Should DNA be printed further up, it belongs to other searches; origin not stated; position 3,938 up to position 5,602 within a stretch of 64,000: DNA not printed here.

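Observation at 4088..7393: larB-larC (nickel-pincer nucleotide cofactor genes) translationally coupled to a fused double ECF-type ABC ATPase, with no larA/larE or ECF S/T components nearby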

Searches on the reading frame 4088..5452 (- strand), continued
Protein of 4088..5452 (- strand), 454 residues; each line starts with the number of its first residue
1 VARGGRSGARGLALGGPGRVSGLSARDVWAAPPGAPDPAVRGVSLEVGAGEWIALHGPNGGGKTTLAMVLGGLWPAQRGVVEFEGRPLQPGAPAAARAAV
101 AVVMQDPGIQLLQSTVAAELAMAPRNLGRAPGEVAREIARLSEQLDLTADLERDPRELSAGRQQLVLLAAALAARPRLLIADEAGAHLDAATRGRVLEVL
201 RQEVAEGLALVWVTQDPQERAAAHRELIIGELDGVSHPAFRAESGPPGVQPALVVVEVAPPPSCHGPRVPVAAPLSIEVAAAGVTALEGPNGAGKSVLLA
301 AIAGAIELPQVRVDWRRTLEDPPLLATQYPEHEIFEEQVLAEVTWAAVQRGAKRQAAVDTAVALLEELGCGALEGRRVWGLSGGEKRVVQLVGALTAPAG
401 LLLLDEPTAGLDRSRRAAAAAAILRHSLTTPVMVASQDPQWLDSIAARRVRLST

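Call 49: find_homologous_proteins(query=L082:1543-3258:+)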
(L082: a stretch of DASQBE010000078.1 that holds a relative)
Query L082:1543-3258:+ (572 aa): 7715 proteins with E <= 0.001 among 8000 candidates; the best 120 are listed.
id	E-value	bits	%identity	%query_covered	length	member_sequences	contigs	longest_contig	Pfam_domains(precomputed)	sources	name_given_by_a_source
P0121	0.0e+0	1197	100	100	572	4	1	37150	PF00005.34,PF13555.13,PF13401.13,PF02463.26,PF13304.13,PF13191.13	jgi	-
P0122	0.0e+0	1135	94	100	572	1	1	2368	PF13604.13,PF00005.34,PF13555.13,PF13401.13,PF02463.26,PF07728.21,PF13304.13,PF13191.13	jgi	-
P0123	1.1e-297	1007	85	100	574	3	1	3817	PF00005.34,PF13555.13,PF13401.13,PF02463.26,PF25199.2,PF13304.13,PF13191.13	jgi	jgi:energy-coupling factor transporter ATP-binding protein EcfA2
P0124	7.3e-295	997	85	100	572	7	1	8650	PF00005.34,PF13555.13,PF13401.13,PF02463.26,PF07728.21,PF13304.13,PF13191.13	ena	-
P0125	1.2e-291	987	83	100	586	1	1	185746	PF00005.34,PF13555.13,PF13401.13,PF02463.26,PF25199.2,PF13304.13,PF13191.13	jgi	jgi:energy-coupling factor transport system ATP-binding protein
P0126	5.1e-280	948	82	100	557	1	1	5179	PF00005.34,PF13555.13,PF13401.13,PF02463.26,PF25199.2,PF13304.13,PF13191.13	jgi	jgi:energy-coupling factor transport system ATP-binding protein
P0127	1.6e-266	904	77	99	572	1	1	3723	PF13604.13,PF00005.34,PF13555.13,PF13401.13,PF02463.26,PF07728.21,PF25199.2,PF13304.13,PF13191.13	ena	-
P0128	6.7e-262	889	76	99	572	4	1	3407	PF00005.34,PF13555.13,PF13401.13,PF02463.26,PF13304.13,PF13191.13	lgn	-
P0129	1.9e-257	874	74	98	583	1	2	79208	PF00005.34,PF13555.13,PF13401.13,PF02463.26,PF25199.2,PF13304.13,PF13191.13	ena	-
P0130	2.0e-252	857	74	99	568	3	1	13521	PF13604.13,PF00005.34,PF13555.13,PF13401.13,PF02463.26,PF25199.2,PF13304.13,PF13191.13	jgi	-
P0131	1.1e-249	848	74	99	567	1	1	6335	PF00005.34,PF13555.13,PF13401.13,PF20703.4,PF02463.26,PF25199.2,PF13304.13,PF13191.13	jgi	jgi:energy-coupling factor transporter ATP-binding protein EcfA2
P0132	9.8e-249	845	75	99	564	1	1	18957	PF13604.13,PF00005.34,PF13476.13,PF13555.13,PF13401.13,PF02463.26,PF07728.21,PF01078.28,PF25199.2,PF13304.13,PF13191.13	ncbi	-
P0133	2.8e-247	840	73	98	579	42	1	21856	PF00005.34,PF13555.13,PF13401.13,PF02463.26,PF13304.13,PF13191.13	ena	-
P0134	7.4e-246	836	73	99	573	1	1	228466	PF00005.34,PF13555.13,PF13401.13,PF02463.26,PF25199.2,PF13304.13,PF13191.13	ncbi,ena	-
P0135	4.4e-245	833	72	98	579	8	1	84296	PF00005.34,PF13555.13,PF02463.26,PF25199.2,PF13304.13,PF13191.13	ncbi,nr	ncbi:MAG TPA: ATP-binding cassette domain-containing protein [Candidatus Dormibacteraeota bacterium]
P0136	9.6e-243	825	70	98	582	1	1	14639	PF00005.34,PF13555.13,PF02463.26,PF13304.13,PF13191.13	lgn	-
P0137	3.5e-242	824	70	98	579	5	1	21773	PF00005.34,PF13555.13,PF02463.26,PF13304.13,PF13191.13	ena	-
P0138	1.3e-240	818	70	98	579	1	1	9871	PF00005.34,PF13555.13,PF13401.13,PF02463.26,PF13304.13,PF13191.13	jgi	jgi:energy-coupling factor transport system ATP-binding protein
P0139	2.0e-240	818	71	100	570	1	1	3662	PF00005.34,PF13555.13,PF02463.26,PF13304.13,PF13191.13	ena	-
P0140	8.0e-239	812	69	100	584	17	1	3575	PF00005.34,PF13401.13,PF02463.26,PF13304.13,PF13191.13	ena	-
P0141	8.4e-239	812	69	100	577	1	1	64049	PF00005.34,PF13555.13,PF02463.26,PF13304.13,PF13191.13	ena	-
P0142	1.2e-238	812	74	94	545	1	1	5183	PF00005.34,PF13555.13,PF13401.13,PF20703.4,PF02463.26,PF07728.21,PF25199.2,PF13304.13,PF13191.13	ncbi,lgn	-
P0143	4.5e-238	810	69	100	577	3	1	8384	PF00005.34,PF13555.13,PF02463.26,PF13304.13,PF13191.13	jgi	-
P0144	5.3e-237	806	70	100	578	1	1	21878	PF00005.34,PF13555.13,PF02463.26,PF25199.2,PF13304.13,PF13191.13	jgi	jgi:energy-coupling factor transport system ATP-binding protein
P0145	1.0e-236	805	69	100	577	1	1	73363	PF00005.34,PF13555.13,PF02463.26,PF13304.13,PF13191.13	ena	-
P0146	1.4e-236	805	71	98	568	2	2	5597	PF00005.34,PF13555.13,PF13401.13,PF02463.26,PF13304.13,PF13191.13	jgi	-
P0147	2.5e-236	804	69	100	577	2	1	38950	PF00005.34,PF13555.13,PF02463.26,PF13304.13,PF13191.13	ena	-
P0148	6.3e-235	800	69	100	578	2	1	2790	PF00005.34,PF13555.13,PF13401.13,PF02463.26,PF13304.13,PF13191.13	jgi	jgi:energy-coupling factor transport system ATP-binding protein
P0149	3.9e-234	797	70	99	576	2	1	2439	PF00005.34,PF13555.13,PF02463.26,PF13304.13,PF13191.13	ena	-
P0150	1.9e-233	795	70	100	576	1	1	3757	PF00005.34,PF13555.13,PF02463.26,PF13304.13,PF13191.13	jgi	-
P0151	2.2e-232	791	70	99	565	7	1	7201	PF13604.13,PF00005.34,PF13555.13,PF13401.13,PF02463.26,PF13304.13,PF13191.13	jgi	-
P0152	5.1e-232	790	68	97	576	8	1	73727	PF00005.34,PF13555.13,PF02463.26,PF13304.13,PF13191.13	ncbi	ncbi:MAG TPA: ATP-binding cassette domain-containing protein [Candidatus Eisenbacteria bacterium]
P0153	2.2e-229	781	68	99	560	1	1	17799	PF13604.13,PF00005.34,PF13476.13,PF13555.13,PF13401.13,PF02463.26,PF13304.13,PF13191.13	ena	-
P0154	1.9e-225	768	72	92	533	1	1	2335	PF00005.34,PF13555.13,PF13401.13,PF02463.26,PF13304.13,PF13191.13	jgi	jgi:energy-coupling factor transport system ATP-binding protein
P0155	1.7e-223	762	66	99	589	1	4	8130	PF00005.34,PF13476.13,PF13555.13,PF13401.13,PF02463.26,PF25199.2,PF13304.13,PF13191.13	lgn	-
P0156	1.2e-220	752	64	100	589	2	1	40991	PF00005.34,PF13555.13,PF13401.13,PF20703.4,PF02463.26,PF25199.2,PF13304.13,PF13191.13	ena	-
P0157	1.1e-213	729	75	81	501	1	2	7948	PF00005.34,PF13555.13,PF13401.13,PF25199.2,PF13304.13,PF13191.13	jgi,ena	-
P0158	7.8e-213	727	64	99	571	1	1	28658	PF00005.34,PF13476.13,PF05729.19,PF13555.13,PF02463.26,PF25199.2,PF13304.13,PF13191.13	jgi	-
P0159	6.4e-212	724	70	87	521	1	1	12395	PF00005.34,PF13304.13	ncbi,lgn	-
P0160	1.8e-190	653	60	97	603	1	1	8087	PF00005.34,PF13555.13,PF02463.26,PF13304.13,PF13191.13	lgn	-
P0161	2.3e-186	639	59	100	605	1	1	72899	PF00005.34,PF13555.13,PF02463.26,PF25199.2,PF13304.13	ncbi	-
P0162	3.9e-185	635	59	99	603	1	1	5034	PF00005.34,PF13555.13,PF02463.26,PF25199.2,PF13304.13,PF13191.13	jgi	jgi:energy-coupling factor transport system ATP-binding protein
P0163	5.4e-183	628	59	100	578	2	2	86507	PF13604.13,PF00005.34,PF13555.13,PF02463.26,PF13481.13,PF13304.13,PF13191.13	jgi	jgi:energy-coupling factor transport system ATP-binding protein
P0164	3.0e-181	622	57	98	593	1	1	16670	PF13604.13,PF00005.34,PF13555.13,PF13401.13,PF02463.26,PF13304.13,PF13191.13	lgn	-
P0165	5.8e-178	612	68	77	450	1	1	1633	PF00005.34,PF02463.26,PF13304.13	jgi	jgi:energy-coupling factor transport system ATP-binding protein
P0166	9.2e-175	601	56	97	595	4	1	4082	PF00005.34,PF13555.13,PF20703.4,PF02463.26,PF25199.2,PF13304.13,PF13191.13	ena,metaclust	metaclust:\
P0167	6.8e-174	598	55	98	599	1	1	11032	PF00005.34,PF13476.13,PF13555.13,PF13401.13,PF20703.4,PF02463.26,PF25199.2,PF13304.13,PF13191.13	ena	-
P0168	3.9e-172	592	57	97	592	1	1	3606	PF00005.34,PF13476.13,PF13555.13,PF20703.4,PF02463.26,PF25199.2,PF13304.13,PF13191.13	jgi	-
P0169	1.2e-171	591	54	98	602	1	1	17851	PF13604.13,PF00005.34,PF13476.13,PF13555.13,PF20703.4,PF02463.26,PF13304.13,PF13191.13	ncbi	-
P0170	1.7e-171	590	56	97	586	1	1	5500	PF00005.34,PF13555.13,PF02463.26,PF25199.2,PF13304.13,PF13191.13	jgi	jgi:energy-coupling factor transporter ATP-binding protein EcfA2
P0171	2.1e-171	590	55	98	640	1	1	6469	PF00005.34,PF13476.13,PF13555.13,PF13401.13,PF20703.4,PF02463.26,PF25199.2,PF13304.13,PF13191.13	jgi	jgi:energy-coupling factor transport system ATP-binding protein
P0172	2.2e-171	590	54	97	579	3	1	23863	PF13604.13,PF00005.34,PF13476.13,PF13555.13,PF13401.13,PF20703.4,PF02463.26,PF25199.2,PF13481.13,PF13304.13,PF13191.13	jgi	jgi:energy-coupling factor transporter ATP-binding protein EcfA2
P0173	3.1e-171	589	55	100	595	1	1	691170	PF13604.13,PF00005.34,PF13476.13,PF13521.13,PF13555.13,PF13401.13,PF02463.26,PF25199.2,PF13481.13,PF13304.13,PF13191.13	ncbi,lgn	-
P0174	1.6e-170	587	55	99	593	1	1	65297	PF00005.34,PF13476.13,PF13555.13,PF13401.13,PF20703.4,PF02463.26,PF25199.2,PF13481.13,PF13304.13,PF13191.13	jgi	jgi:energy-coupling factor transporter ATP-binding protein EcfA2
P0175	2.9e-170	586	55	98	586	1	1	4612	PF13604.13,PF00005.34,PF13476.13,PF13555.13,PF13401.13,PF03193.23,PF20703.4,PF02463.26,PF13304.13,PF13191.13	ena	-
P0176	4.4e-170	586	54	99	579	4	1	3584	PF00005.34,PF13476.13,PF13555.13,PF13401.13,PF20703.4,PF02463.26,PF25199.2,PF13304.13,PF13191.13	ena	-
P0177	3.2e-169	583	56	97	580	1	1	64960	PF00005.34,PF13555.13,PF02463.26,PF25199.2,PF13304.13,PF13191.13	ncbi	ncbi:MAG: ATP-binding cassette domain-containing protein [Bacteroidota bacterium]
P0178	7.1e-169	582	56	99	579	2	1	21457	PF00005.34,PF13555.13,PF20703.4,PF02463.26,PF13304.13,PF13191.13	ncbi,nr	ncbi:MAG TPA: ATP-binding cassette domain-containing protein [Candidatus Binatia bacterium]|nr:ATP-b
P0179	1.9e-168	580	54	99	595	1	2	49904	PF00005.34,PF13555.13,PF13401.13,PF20703.4,PF02463.26,PF13304.13,PF13191.13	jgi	jgi:energy-coupling factor transport system ATP-binding protein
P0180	7.2e-168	578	56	99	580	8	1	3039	PF00005.34,PF13555.13,PF20703.4,PF02463.26,PF25199.2,PF13481.13,PF13304.13,PF13191.13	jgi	-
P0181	8.9e-167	575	57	94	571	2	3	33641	PF00005.34,PF13555.13,PF20703.4,PF02463.26,PF25199.2,PF13481.13,PF13304.13,PF13191.13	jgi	-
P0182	9.6e-167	575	54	98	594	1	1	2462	PF00005.34,PF13476.13,PF13555.13,PF02463.26,PF07728.21,PF25199.2,PF13304.13,PF13191.13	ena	-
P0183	2.2e-166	573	68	72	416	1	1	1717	PF00005.34,PF13555.13,PF20703.4,PF02463.26,PF13304.13,PF13191.13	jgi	-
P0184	1.5e-165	571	55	99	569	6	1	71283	PF00005.34,PF13555.13,PF20703.4,PF02463.26,PF13304.13,PF13191.13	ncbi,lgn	-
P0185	2.0e-165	570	55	95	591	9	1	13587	PF00005.34,PF13555.13,PF02463.26,PF13304.13,PF13191.13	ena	-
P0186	3.5e-165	569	54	99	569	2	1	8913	PF00005.34,PF13555.13,PF20703.4,PF02463.26,PF13304.13,PF13191.13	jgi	jgi:energy-coupling factor transport system ATP-binding protein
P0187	8.2e-165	568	54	98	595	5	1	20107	PF13604.13,PF00005.34,PF13476.13,PF13555.13,PF13401.13,PF02463.26,PF25199.2,PF13481.13,PF13304.13,PF13191.13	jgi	jgi:energy-coupling factor transport system ATP-binding protein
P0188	1.3e-164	568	57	98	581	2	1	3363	PF00005.34,PF13555.13,PF02463.26,PF13304.13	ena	-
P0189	1.2e-162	561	56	94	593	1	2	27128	PF00005.34,PF13476.13,PF13555.13,PF02463.26,PF13481.13,PF13304.13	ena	-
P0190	7.2e-162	558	54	94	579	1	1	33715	PF00005.34,PF13555.13,PF02463.26,PF25199.2,PF13304.13,PF13191.13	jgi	jgi:energy-coupling factor transporter ATP-binding protein EcfA2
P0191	1.6e-161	557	56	94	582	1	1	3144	PF00005.34,PF13555.13,PF02463.26,PF25199.2,PF13304.13,PF13191.13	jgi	jgi:energy-coupling factor transport system ATP-binding protein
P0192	2.7e-161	557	56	92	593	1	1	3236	PF00005.34,PF13555.13,PF02463.26,PF25199.2,PF13304.13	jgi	-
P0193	2.9e-161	556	54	99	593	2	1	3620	PF00005.34,PF13555.13,PF02463.26,PF13481.13,PF13304.13,PF13191.13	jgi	jgi:energy-coupling factor transport system ATP-binding protein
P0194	6.3e-161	555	54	99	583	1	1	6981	PF00005.34,PF13555.13,PF13304.13,PF13191.13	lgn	-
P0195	2.0e-160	554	53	99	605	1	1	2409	PF00005.34,PF13555.13,PF02463.26,PF25199.2,PF13304.13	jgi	jgi:energy-coupling factor transport system ATP-binding protein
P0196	4.0e-160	553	54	99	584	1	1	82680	PF00005.34,PF13555.13,PF20703.4,PF13304.13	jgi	jgi:energy-coupling factor transport system ATP-binding protein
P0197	5.0e-160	552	53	100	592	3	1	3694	PF00005.34,PF13555.13,PF13401.13,PF20703.4,PF02463.26,PF13304.13,PF13191.13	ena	-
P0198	1.4e-159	551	55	95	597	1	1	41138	PF00005.34,PF13555.13,PF13304.13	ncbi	ncbi:MAG TPA: ATP-binding cassette domain-containing protein [Candidatus Eisenbacteria bacterium]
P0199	1.4e-159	551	54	95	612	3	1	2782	PF13604.13,PF00005.34,PF13476.13,PF13555.13,PF13401.13,PF02463.26,PF25199.2,PF13304.13,PF13191.13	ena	-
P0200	1.6e-159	551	54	98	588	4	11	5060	PF00005.34,PF13555.13,PF20703.4,PF02463.26,PF13304.13,PF13191.13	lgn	-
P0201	2.6e-159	550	54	100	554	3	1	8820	PF00005.34,PF13555.13,PF13401.13,PF20703.4,PF02463.26,PF13481.13,PF13304.13,PF13191.13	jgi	-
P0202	3.6e-159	550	54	100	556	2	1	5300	PF00005.34,PF13555.13,PF13401.13,PF03193.23,PF20703.4,PF02463.26,PF13304.13,PF13191.13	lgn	-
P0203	1.6e-158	547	54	99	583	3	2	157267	PF00005.34,PF13555.13,PF13304.13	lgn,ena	-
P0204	2.1e-158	547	54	100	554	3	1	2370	PF00005.34,PF13555.13,PF13401.13,PF20703.4,PF02463.26,PF25199.2,PF13304.13,PF13191.13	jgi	-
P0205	5.7e-158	546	55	94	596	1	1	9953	PF00005.34,PF13555.13,PF02463.26,PF13304.13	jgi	jgi:energy-coupling factor transport system ATP-binding protein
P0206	9.4e-158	545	53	99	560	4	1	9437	PF00005.34,PF13555.13,PF03193.23,PF20703.4,PF02463.26,PF25199.2,PF13304.13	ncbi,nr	ncbi:MAG TPA: ABC transporter ATP-binding protein [Candidatus Eisenbacteria bacterium]|nr:ABC transp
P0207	9.4e-158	545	53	99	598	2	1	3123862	PF13604.13,PF00005.34,PF13476.13,PF13555.13,PF13401.13,PF03193.23,PF02463.26,PF25199.2,PF13481.13,PF13304.13,PF13191.13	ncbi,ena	-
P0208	1.5e-157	544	53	98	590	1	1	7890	PF00005.34,PF13476.13,PF05729.19,PF13521.13,PF13555.13,PF13401.13,PF13481.13,PF13304.13,PF13191.13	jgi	-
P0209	1.7e-156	541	54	99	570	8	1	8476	PF00005.34,PF13555.13,PF03193.23,PF20703.4,PF02463.26,PF13304.13,PF13191.13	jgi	jgi:energy-coupling factor transport system ATP-binding protein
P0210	7.7e-156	539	53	94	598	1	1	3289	PF00005.34,PF13555.13,PF13401.13,PF20703.4,PF02463.26,PF13304.13,PF13191.13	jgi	-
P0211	1.8e-155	537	53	100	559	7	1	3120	PF00005.34,PF13555.13,PF13401.13,PF20703.4,PF02463.26,PF25199.2,PF13304.13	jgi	-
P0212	5.4e-155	536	53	100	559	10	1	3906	PF00005.34,PF13555.13,PF13401.13,PF20703.4,PF02463.26,PF01580.25,PF13304.13,PF13191.13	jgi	jgi:energy-coupling factor transporter ATP-binding protein EcfA2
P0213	7.1e-155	535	53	99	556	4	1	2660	PF00005.34,PF13555.13,PF20703.4,PF02463.26,PF13304.13,PF13191.13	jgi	jgi:energy-coupling factor transport system ATP-binding protein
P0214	2.3e-154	534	53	97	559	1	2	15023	PF00005.34,PF13555.13,PF13401.13,PF20703.4,PF02463.26,PF13304.13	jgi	jgi:energy-coupling factor transporter ATP-binding protein EcfA2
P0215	1.4e-152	528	52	100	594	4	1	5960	PF00005.34,PF13476.13,PF13555.13,PF13401.13,PF02463.26,PF25199.2,PF13304.13,PF13191.13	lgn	-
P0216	1.9e-152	527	63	77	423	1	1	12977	PF00005.34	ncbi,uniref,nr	ncbi:MAG: ATP-binding cassette domain-containing protein [Candidatus Eisenbacteria bacterium]|uniref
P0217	5.5e-152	526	52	100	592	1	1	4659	PF00005.34,PF13476.13,PF13555.13,PF13401.13,PF03193.23,PF20703.4,PF02463.26,PF13304.13,PF13191.13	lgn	-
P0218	1.2e-151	525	53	98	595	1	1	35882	PF00005.34,PF13555.13,PF02463.26,PF13304.13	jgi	jgi:energy-coupling factor transport system ATP-binding protein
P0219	1.4e-151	524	51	98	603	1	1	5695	PF13604.13,PF00005.34,PF13476.13,PF13555.13,PF13401.13,PF02463.26,PF25199.2,PF13304.13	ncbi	ncbi:MAG: ABC transporter ATP-binding protein [Candidatus Eiseniibacteriota bacterium]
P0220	3.5e-151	523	49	98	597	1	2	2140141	PF13604.13,PF00005.34,PF13476.13,PF13555.13,PF13401.13,PF03193.23,PF02463.26,PF25199.2,PF13481.13,PF13304.13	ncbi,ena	-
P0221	3.7e-151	523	52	99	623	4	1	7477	PF13604.13,PF00005.34,PF13476.13,PF05729.19,PF13555.13,PF13401.13,PF02463.26,PF25199.2,PF13481.13,PF13304.13,PF13191.13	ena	-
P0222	4.2e-151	523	53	99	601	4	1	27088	PF00005.34,PF13555.13,PF20703.4,PF02463.26,PF13304.13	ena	-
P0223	1.1e-150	522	49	99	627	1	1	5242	PF00005.34,PF13521.13,PF13555.13,PF20703.4,PF13481.13,PF13304.13,PF13191.13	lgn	-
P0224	1.2e-150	521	56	86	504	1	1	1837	PF00005.34,PF13476.13,PF13555.13,PF02463.26,PF13304.13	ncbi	ncbi:MAG: ATP-binding cassette domain-containing protein, partial [Planctomycetota bacterium]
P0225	1.8e-150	521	52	99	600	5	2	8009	PF00005.34,PF13555.13,PF13401.13,PF03193.23,PF20703.4,PF02463.26,PF13304.13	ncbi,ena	ncbi:MAG: ATP-binding cassette domain-containing protein [Candidatus Eisenbacteria bacterium]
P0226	1.2e-149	518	51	100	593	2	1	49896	PF00005.34,PF13555.13,PF02463.26,PF13304.13,PF13191.13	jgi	-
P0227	1.5e-149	518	51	99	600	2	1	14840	PF00005.34,PF13555.13,PF03193.23,PF20703.4,PF02463.26,PF13304.13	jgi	-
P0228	3.9e-149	516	49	98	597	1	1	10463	PF13604.13,PF13555.13,PF13401.13,PF03193.23,PF20703.4,PF13304.13,PF13191.13,PF00005.34,PF13476.13,PF02463.26,PF25199.2,PF13481.13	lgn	-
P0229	1.9e-148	514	51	98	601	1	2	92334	PF00005.34,PF13476.13,PF13555.13,PF02463.26,PF25199.2,PF13481.13,PF13304.13,PF13191.13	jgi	-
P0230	2.8e-147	510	69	67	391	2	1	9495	PF00005.34,PF13304.13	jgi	jgi:energy-coupling factor transporter ATP-binding protein EcfA2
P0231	2.8e-146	507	51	100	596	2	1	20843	PF13604.13,PF00005.34,PF13476.13,PF13555.13,PF13401.13,PF20703.4,PF02463.26,PF13304.13,PF13191.13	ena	-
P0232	4.9e-146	506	53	92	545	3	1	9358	PF00005.34,PF13555.13,PF20703.4,PF13304.13,PF13191.13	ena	-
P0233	5.4e-146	506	50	94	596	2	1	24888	PF13604.13,PF00005.34,PF13476.13,PF13555.13,PF13401.13,PF03193.23,PF20703.4,PF02463.26,PF25199.2,PF13304.13,PF13191.13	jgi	jgi:energy-coupling factor transport system ATP-binding protein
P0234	7.5e-146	506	51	94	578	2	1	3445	PF00005.34,PF13476.13,PF13555.13,PF13401.13,PF03193.23,PF20703.4,PF02463.26,PF13304.13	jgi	jgi:energy-coupling factor transport system ATP-binding protein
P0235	5.7e-144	499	51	98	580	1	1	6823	PF00005.34,PF13555.13,PF13401.13,PF02463.26,PF25199.2,PF13481.13,PF13304.13,PF13191.13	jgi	jgi:energy-coupling factor transport system ATP-binding protein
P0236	6.0e-144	499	50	100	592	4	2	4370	PF00005.34,PF13521.13,PF13555.13,PF13401.13,PF20703.4,PF02463.26,PF13304.13,PF13191.13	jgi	-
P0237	7.8e-144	499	50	96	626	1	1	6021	PF00005.34,PF13555.13,PF20703.4,PF02463.26,PF13304.13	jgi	jgi:energy-coupling factor transport system ATP-binding protein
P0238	1.9e-141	491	50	98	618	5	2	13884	PF00005.34,PF13555.13,PF13401.13,PF03193.23,PF02463.26,PF13304.13,PF13191.13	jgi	jgi:energy-coupling factor transport system ATP-binding protein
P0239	3.3e-140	487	66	64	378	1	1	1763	PF00005.34,PF13304.13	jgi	-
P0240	6.9e-138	479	67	66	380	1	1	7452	PF00005.34,PF13304.13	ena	-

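Call 50: find_encoding_contigs(protein=P0121, flank=10000, max_places=1)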
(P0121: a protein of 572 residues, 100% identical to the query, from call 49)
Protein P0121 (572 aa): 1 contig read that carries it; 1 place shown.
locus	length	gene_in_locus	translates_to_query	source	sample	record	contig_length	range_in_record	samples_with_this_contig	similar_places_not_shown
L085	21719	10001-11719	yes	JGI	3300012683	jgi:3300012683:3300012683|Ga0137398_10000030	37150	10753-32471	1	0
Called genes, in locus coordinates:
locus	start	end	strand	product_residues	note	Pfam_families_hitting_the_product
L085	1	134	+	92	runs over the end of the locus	PF00216:Bac_DNA_binding, PF18291:HU-HIG, PF14908:HU-CCDC81_euk_1 (weak), PF18289:HU-CCDC81_euk_2 (weak)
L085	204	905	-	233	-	PF04298:Zn_peptidase_2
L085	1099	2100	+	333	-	PF00155:Aminotran_1_2, PF01212:Beta_elim_lyase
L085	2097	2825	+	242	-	PF00590:TP_methylase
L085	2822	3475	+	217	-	PF01066:CDP-OH_P_transf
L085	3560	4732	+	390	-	PF01658:Inos-1-P_synth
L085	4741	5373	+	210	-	PF02223:Thymidylate_kin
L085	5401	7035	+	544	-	PF22694:CtpB_N-like, PF00595:PDZ, PF13180:PDZ_2, PF17820:PDZ_6, PF03572:Peptidase_S41, PF28547:CHD_PDZ-protease (faint)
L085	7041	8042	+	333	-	PF01207:Dus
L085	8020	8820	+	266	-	PF00731:AIRC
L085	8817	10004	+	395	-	PF01969:Ni_insertion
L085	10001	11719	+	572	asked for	PF00005:ABC_tran, PF02463:SMC_N (faint), PF13191:AAA_16 (faint), PF13401:AAA_22 (faint), PF13555:AAA_29 (faint), PF00005:ABC_tran, PF13304:AAA_21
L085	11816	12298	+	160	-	PF13185:GAF_2 (weak), PF01590:GAF (weak)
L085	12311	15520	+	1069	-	PF13426:PAS_9, PF00989:PAS, PF08448:PAS_4, PF13426:PAS_9, PF00989:PAS, PF08448:PAS_4, PF00512:HisKA, PF02518:HATPase_c, +5 more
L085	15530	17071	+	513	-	-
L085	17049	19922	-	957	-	PF04389:Peptidase_M28, PF13180:PDZ_2, PF26549:Tricorn_N (weak), PF07676:PD40 (weak), PF26549:Tricorn_N, PF07676:PD40 (weak)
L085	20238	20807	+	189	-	PF00156:Pribosyltran, PF14681:UPRTase (weak)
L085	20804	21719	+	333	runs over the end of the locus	PF02729:OTCace_N, PF00185:OTCace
